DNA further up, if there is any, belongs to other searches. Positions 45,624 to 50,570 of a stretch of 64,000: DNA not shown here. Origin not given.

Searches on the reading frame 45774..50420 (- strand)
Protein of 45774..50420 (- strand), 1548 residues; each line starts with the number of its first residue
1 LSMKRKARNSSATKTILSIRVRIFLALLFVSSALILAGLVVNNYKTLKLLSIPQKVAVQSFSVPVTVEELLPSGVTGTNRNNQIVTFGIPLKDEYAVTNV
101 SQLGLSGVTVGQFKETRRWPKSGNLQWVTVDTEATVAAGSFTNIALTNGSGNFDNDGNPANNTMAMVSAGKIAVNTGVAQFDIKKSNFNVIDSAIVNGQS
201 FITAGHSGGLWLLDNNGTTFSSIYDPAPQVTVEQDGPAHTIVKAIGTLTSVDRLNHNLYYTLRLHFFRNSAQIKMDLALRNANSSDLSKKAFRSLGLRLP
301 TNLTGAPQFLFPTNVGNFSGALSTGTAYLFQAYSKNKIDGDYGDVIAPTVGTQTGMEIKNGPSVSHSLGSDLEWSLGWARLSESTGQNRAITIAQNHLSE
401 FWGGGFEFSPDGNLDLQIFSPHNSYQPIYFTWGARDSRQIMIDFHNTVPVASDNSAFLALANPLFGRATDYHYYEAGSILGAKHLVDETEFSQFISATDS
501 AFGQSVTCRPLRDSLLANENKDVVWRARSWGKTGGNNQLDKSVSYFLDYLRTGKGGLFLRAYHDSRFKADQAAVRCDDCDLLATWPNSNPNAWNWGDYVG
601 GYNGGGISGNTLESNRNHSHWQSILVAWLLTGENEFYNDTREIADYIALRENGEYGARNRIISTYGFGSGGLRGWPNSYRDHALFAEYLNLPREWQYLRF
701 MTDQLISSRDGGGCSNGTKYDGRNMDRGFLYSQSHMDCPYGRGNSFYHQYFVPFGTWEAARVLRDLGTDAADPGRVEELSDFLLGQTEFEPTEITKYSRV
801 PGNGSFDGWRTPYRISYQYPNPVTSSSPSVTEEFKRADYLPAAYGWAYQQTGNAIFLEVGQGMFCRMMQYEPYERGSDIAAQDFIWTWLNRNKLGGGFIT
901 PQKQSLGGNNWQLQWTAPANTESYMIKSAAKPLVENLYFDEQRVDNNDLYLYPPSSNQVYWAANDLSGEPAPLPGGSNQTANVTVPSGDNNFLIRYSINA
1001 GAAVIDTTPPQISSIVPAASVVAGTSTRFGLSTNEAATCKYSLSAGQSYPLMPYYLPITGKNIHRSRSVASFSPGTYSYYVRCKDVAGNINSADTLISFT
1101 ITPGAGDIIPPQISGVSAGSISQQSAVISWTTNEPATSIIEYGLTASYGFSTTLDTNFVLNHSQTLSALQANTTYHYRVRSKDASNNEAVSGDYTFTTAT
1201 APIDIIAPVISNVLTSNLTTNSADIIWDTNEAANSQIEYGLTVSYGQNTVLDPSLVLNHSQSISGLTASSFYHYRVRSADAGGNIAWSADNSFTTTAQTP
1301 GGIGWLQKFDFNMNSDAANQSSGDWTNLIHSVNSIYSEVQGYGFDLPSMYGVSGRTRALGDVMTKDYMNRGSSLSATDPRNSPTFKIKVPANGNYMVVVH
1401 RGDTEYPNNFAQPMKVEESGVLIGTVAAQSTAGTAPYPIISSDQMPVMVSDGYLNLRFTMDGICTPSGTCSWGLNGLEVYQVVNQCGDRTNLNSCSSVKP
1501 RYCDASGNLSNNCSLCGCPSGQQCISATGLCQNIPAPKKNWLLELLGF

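Call 8: search_protein_families(library=pfam, proteins=[window:45774-50420:-], max_evalue=0.01)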
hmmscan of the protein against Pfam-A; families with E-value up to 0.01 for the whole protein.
window:45774-50420:- (1548 aa): 4 families
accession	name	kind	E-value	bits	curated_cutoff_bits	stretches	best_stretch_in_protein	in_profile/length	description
PF16656.11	Pur_ac_phosph_N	-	1.4e-14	54.8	30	2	1116-1198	6-93/93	Purple acid Phosphatase, N-terminal domain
PF21345.3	PcRGLX_2nd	-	1.1e-08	35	23.5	1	168-306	6-147/360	PcRGLX-like protein central beta sandwich domain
PF00041.27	fn3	-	3e-07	31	25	2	1112-1184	4-71/84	Fibronectin type III domain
PF16655.11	PhoD_N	-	0.0021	19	30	0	1115-1186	2-83/90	PhoD-like phosphatase, N-terminal domain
